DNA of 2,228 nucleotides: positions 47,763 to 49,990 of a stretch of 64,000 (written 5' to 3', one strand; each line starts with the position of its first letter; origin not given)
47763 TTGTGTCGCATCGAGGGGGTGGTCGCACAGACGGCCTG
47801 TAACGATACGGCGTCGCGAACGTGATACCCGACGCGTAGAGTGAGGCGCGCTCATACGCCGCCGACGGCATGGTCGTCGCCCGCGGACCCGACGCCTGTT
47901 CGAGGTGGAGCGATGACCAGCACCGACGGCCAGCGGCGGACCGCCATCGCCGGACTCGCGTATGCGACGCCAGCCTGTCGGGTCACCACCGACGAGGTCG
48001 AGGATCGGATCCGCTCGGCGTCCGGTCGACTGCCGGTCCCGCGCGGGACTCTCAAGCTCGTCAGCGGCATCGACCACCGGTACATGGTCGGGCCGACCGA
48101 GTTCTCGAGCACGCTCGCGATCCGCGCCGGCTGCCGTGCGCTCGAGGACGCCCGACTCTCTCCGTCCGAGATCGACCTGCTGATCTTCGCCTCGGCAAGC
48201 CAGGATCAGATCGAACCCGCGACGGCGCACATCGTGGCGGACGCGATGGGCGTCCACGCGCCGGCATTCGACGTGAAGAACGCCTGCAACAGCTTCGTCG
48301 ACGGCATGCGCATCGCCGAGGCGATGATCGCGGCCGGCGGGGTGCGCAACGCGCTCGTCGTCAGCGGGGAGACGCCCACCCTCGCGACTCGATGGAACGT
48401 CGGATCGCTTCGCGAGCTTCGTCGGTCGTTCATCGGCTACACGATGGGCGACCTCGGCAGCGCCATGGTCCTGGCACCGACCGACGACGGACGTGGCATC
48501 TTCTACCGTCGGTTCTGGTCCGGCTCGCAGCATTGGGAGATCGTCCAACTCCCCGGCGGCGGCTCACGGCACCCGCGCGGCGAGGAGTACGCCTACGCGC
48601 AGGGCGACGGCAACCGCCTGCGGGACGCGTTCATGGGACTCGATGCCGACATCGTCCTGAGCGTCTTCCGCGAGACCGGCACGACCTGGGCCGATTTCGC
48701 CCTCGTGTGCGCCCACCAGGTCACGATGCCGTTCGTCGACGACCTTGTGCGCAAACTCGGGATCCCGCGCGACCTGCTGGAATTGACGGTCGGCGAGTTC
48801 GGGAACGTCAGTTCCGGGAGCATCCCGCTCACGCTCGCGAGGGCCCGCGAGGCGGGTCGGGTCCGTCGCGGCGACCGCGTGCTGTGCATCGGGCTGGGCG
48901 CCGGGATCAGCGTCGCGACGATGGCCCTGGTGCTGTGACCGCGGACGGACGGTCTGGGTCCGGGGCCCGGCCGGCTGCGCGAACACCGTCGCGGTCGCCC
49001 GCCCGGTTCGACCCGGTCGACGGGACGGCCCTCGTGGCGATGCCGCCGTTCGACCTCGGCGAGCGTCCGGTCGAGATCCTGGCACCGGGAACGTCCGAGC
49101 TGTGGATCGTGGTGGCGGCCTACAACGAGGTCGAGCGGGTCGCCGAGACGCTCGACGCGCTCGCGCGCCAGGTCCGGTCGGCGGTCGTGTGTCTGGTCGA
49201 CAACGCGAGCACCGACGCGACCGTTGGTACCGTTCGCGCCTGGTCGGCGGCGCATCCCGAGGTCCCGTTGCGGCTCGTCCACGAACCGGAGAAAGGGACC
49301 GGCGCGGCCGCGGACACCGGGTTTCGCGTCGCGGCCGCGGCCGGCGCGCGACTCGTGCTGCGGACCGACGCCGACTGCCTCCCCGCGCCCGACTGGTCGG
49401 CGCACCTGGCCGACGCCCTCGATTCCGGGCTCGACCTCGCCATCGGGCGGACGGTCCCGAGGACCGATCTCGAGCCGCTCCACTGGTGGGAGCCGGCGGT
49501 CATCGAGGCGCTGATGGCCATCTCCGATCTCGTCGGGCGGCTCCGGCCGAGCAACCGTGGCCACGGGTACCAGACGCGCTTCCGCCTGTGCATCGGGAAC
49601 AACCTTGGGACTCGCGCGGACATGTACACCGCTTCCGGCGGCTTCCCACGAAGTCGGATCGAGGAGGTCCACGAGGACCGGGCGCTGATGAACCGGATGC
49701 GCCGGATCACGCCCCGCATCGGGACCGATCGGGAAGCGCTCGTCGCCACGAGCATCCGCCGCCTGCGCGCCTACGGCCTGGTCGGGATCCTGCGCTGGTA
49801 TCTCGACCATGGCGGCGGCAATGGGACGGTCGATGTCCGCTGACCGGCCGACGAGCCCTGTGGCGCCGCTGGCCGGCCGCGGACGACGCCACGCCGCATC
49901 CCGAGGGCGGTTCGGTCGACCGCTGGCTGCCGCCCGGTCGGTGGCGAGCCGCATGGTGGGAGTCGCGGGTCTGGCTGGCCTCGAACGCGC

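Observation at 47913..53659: OleA/OleC/OleD-like operon without OleB but with a GT2 and a P450: candidate beta-lactone or modified long-chain lipid pathway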

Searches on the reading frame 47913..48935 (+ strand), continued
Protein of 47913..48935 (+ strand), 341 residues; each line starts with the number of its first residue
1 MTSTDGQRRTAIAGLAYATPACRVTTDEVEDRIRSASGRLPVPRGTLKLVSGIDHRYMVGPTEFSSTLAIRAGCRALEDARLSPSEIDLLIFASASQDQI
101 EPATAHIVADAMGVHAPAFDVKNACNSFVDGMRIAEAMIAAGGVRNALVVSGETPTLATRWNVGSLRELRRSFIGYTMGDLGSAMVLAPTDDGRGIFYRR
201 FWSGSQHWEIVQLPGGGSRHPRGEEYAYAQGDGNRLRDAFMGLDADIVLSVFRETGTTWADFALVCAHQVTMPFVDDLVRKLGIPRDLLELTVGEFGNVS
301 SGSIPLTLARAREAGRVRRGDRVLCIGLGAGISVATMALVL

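Call 33: search_solved_structures(query=A1, max_evalue=1e-20, show_alignments=2)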
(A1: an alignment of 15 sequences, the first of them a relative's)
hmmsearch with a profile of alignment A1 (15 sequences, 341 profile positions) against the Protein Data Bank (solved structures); distinct sequences matched with E-value up to 1e-20: 58.
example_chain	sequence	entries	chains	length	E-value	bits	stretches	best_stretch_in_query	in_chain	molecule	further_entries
4ryb_A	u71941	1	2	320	3.8e-58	200.1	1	9-340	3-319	3-oxoacyl-[acyl-carrier-protein] synthase 3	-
3row_A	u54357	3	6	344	1.9e-56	194.5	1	8-191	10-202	3-oxoacyl-[ACP] synthase III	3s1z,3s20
3s21_A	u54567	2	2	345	1.9e-56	194.5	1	8-191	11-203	3-oxoacyl-[ACP] synthase III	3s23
5vxh_A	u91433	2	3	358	1.1e-55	191.9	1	8-191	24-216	3-oxoacyl-[ACP] synthase III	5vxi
5vxf_A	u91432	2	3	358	1.7e-55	191.4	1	8-191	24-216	3-oxoacyl-[ACP] synthase III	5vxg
3fk5_A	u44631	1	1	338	1.7e-55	191.4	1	8-190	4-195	3-oxoacyl-synthase III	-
4dfe_A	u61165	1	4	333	1.8e-55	191.2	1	6-338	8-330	3-oxoacyl-[acyl-carrier-protein] synthase 3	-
5vxd_A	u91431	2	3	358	3.6e-55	190.3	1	8-191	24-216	3-oxoacyl-[ACP] synthase III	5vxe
6b2s_A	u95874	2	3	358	6.4e-55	189.5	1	8-191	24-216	3-oxoacyl-[ACP] synthase III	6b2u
6b2t_A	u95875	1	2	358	6.9e-55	189.3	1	8-191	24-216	3-oxoacyl-[ACP] synthase III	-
6b2r_A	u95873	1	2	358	9.4e-55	188.9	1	8-191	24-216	3-oxoacyl-[ACP] synthase III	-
4ktm_A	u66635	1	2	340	1.2e-54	188.6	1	8-191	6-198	3-oxoacyl-[ACP] synthase III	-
4ku3_A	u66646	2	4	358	1.3e-54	188.4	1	8-191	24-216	3-oxoacyl-[ACP] synthase III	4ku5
4kti_A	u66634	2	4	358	1.4e-54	188.4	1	8-191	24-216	3-oxoacyl-[ACP] synthase III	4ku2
2ebd_A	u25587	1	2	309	2.3e-49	171.2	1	10-340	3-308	3-oxoacyl-[acyl-carrier-protein] synthase 3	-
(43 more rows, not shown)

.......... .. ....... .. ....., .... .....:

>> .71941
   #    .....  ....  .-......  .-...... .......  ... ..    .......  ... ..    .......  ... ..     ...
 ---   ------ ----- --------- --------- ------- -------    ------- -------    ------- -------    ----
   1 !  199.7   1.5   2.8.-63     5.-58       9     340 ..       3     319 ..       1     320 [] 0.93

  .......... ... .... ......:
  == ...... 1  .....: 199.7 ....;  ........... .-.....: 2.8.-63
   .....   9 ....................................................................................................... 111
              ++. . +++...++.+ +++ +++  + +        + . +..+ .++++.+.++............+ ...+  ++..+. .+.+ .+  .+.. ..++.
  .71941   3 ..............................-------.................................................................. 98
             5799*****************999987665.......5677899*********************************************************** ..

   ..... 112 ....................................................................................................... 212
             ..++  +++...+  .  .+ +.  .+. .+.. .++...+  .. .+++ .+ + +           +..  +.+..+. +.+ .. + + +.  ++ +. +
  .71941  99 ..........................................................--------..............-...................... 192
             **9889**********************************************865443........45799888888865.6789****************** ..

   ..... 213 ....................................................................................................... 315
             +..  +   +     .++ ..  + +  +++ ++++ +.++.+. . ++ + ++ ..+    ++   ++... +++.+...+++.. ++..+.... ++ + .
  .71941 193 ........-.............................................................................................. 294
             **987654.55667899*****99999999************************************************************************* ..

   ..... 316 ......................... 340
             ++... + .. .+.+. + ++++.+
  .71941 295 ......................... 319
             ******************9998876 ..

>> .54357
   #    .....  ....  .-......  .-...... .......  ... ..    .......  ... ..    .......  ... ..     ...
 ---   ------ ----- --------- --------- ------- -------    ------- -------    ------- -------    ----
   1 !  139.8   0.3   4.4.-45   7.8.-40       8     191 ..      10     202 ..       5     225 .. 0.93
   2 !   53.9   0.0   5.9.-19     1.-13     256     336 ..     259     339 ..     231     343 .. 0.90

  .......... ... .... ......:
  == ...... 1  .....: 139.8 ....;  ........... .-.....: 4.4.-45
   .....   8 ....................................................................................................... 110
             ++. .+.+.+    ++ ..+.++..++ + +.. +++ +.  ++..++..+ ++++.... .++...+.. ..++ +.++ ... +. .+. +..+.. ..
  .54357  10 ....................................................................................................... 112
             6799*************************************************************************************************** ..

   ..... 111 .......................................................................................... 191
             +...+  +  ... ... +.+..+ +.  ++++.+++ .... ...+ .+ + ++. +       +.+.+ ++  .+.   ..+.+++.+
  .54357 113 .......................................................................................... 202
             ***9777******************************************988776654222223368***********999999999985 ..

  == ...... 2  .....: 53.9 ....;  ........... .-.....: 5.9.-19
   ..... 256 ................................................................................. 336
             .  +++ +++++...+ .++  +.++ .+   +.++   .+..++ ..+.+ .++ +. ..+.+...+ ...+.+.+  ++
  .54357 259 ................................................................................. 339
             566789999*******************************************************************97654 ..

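Call 73: predict_structure(alignment_id=A2)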
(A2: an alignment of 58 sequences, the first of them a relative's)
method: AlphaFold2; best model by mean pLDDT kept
length: 341 residues; sequences in the alignment: 58
mean_pLDDT: 93.8   pTM: 0.92
mean pLDDT of the five models: 93.8, 93.2, 93.1, 92.8, 92.1
residues with pLDDT >= 90: 293; 70-90: 36; 50-70: 8; < 50: 4
segments of 3 or more residues with pLDDT < 50: 1-4
pLDDT, mean of each block of 10 residues (from residue 1): 65 99 98 97 97 98 96 99 99 89 91 98 94 98 98 95 94 95 99 96 89 76 84 91 94 98 97 96 97 98 98 97 92 90 98
secondary structure, 60 per line:
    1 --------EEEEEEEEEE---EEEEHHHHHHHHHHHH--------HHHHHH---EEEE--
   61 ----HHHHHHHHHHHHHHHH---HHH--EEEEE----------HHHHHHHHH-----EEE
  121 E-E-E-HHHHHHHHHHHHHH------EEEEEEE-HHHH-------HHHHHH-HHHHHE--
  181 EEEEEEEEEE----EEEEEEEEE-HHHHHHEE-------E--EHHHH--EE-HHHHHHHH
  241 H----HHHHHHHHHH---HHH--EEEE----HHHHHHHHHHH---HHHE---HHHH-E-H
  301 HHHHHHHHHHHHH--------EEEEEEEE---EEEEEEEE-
elements in order: E9-18 E22-25 H26-37 H46-51 E55-58 H65-80 E89-93 H104-112 E118-121 H127-140 E147-153 H155-158 H166-171 H173-177 E181-190 E195-203 H205-210 H224-227 H233-241 H246-255 E264-267 H272-282 H293-296 H300-313 E322-329 E333-340

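Call 75: fold_search(model_id=the predicted structure, library=pdb)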
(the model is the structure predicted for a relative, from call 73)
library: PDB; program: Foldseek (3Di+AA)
matches with E <= 10: 1558; with E <= 0.001: 1070
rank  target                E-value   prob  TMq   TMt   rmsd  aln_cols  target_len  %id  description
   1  6b2s_A                8.6e-35  1.00  0.88  0.87   3.1       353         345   28  Crystal structure of Xanthomonas campestris OleA H285N (released 2018-02-28)
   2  4ktm_B                8.6e-35  1.00  0.87  0.88   2.7       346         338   28  Crystal Structure of C143S Xanthomonas campestris OleA (released 2014-07-23)
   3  5vxd_A                2.9e-34  1.00  0.86  0.85   3.1       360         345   27  Crystal structure of Xanthomonas campestris OleA E117A (released 2017-10-25)
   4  6b2r_B                6.4e-34  1.00  0.87  0.88   2.6       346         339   28  Crystal structure of Xanthomonas campestris OleA H285A (released 2018-02-28)
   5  4kti_A                7.4e-34  1.00  0.87  0.87   3.2       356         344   28  Crystal Structure of C143A Xathomonas campestris OleA (released 2014-07-23)
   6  4ktm_A                8.4e-34  1.00  0.88  0.88   3.0       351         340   28  Crystal Structure of C143S Xanthomonas campestris OleA (released 2014-07-23)
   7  6b2t_B                8.4e-34  1.00  0.86  0.87   2.9       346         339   28  Crystal structure of Xanthomonas campestris OleA H285D (released 2018-02-28)
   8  6b2s_B                9.6e-34  1.00  0.88  0.89   2.6       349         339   28  Crystal structure of Xanthomonas campestris OleA H285N (released 2018-02-28)
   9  3row_A                1.2e-33  1.00  0.89  0.88   2.9       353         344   28  Crystal Structure of Xanthomonas campestri OleA (released 2012-05-09)
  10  4ku3_B                1.3e-33  1.00  0.88  0.89   2.5       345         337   28  Crystal Structure of C143S Xanthomonas Campestris OleA bound with myristic acid and myrisotoyl-CoA (released 2014-07-23)
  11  6b2t_A                1.3e-33  1.00  0.87  0.86   3.1       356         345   28  Crystal structure of Xanthomonas campestris OleA H285D (released 2018-02-28)
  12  4ku3_A                1.3e-33  1.00  0.88  0.88   2.5       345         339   28  Crystal Structure of C143S Xanthomonas Campestris OleA bound with myristic acid and myrisotoyl-CoA (released 2014-07-23)
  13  5vxd_B                1.5e-33  1.00  0.88  0.88   2.8       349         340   28  Crystal structure of Xanthomonas campestris OleA E117A (released 2017-10-25)
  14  4kti_B                2.3e-33  1.00  0.87  0.88   2.6       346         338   28  Crystal Structure of C143A Xathomonas campestris OleA (released 2014-07-23)
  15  5vxg                  3.2e-33  1.00  0.84  0.87   2.5       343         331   28  Crystal structure of Xanthomonas campestris OleA E117Q bound with Cerulenin (released 2017-10-25)
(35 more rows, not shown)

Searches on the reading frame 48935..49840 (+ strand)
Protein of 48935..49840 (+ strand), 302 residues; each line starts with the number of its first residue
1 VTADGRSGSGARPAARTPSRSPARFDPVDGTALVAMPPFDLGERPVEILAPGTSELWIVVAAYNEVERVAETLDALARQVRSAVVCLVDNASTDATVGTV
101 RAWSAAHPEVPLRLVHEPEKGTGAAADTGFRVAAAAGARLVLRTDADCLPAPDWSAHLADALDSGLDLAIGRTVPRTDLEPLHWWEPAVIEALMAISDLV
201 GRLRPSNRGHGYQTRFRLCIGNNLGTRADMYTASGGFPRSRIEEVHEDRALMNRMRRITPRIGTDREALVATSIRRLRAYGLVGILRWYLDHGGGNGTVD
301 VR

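Call 10: search_protein_families(library=pfam, proteins=[window:48935-49840:+], max_evalue=0.01)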
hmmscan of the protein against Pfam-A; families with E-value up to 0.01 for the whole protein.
window:48935-49840:+ (302 aa): 2 families
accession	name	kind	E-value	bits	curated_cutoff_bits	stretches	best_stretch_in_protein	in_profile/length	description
PF00535.33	Glycos_transf_2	-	1.9e-17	64.1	23.3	1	58-185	2-127/168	Glycosyl transferase family 2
PF13641.12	Glyco_tranf_2_3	-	8.6e-09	36.2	27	1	57-155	4-104/230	Glycosyltransferase like family 2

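Call 11: search_protein_families(library=ncbifam, proteins=[window:48935-49840:+], max_evalue=0.01)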
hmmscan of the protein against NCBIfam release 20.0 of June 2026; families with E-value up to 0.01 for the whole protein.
window:48935-49840:+ (302 aa): 10 families
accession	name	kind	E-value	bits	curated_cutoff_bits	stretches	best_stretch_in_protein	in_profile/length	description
NF041875.1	EPS_EpsD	equivalog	2.9e-14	53.2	370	1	58-268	3-202/325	exopolysaccharide biosynthesis glycosyltransferase EpsD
TIGR04283.1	glyco_like_mftF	equivalog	8.4e-11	41.9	182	1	58-283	3-195/221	TIGR04283 family arsenosugar biosynthesis glycosyltransferase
NF038302.1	EPS_HpsE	equivalog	1.4e-10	40.6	300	1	56-156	3-105/307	hormogonium polysaccharide biosynthesis glycosyltransferase HpsE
TIGR03965.1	mycofact_glyco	equivalog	1.4e-08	34.1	280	1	51-178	71-197/467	mycofactocin biosynthesis glycosyltransferase MftF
NF007482.0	PRK10073.1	equivalog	2.1e-08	33.6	423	1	53-169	5-118/334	glycosyltransferase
NF058614.1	PPMAGASynPpgS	equivalog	9e-08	31.8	370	1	56-177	2-117/226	polyprenyl-phospho-N-acetylgalactosaminyl synthase PpgS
NF045692.1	OglycostaseCruG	equivalog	2.4e-07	30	600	1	56-165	43-156/386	2'-O-glycosyltransferase CruG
TIGR03469.1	HpnB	hypoth_equivalog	2.1e-06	27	379.25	1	55-169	45-168/386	hopene-associated glycosyltransferase HpnB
TIGR03937.1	PgaC_IcaA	equivalog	2.6e-06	26.7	422.3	1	55-164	46-152/407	poly-beta-1,6-N-acetyl-D-glucosamine synthase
NF053846.1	glyco_with_XrtP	equivalog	0.0014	17.4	520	1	58-131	45-120/440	XrtP-associated glycosyltransferase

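Call 41: search_solved_structures(query=window:48935-49840:+, max_evalue=0.01)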
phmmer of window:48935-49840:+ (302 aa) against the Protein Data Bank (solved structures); distinct sequences matched with E-value up to 0.01: 8.
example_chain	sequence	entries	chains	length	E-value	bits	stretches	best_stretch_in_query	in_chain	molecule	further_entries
6yv7_B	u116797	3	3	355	1.3e-10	44.7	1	55-157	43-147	Glycosyl transferase, family 2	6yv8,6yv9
6yv7_A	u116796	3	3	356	1.3e-10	44.7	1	55-157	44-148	Glycosyl transferase, family 2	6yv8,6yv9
2z87_A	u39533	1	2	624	2.2e-05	27.5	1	58-170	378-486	Chondroitin synthase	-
2z86_A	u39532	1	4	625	2.2e-05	27.5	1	58-170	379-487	Chondroitin synthase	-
5mlz_A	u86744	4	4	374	8.9e-05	25.6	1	55-173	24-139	Dolichol monophosphate mannose synthase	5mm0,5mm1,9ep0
9omj_A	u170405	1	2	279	0.0017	21.4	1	55-190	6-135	Glycosyltransferase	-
9omm_A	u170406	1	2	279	0.0019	21.2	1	56-190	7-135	Glycosyltransferase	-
9omh_A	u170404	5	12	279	0.0019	21.2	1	56-190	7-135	Glycosyltransferase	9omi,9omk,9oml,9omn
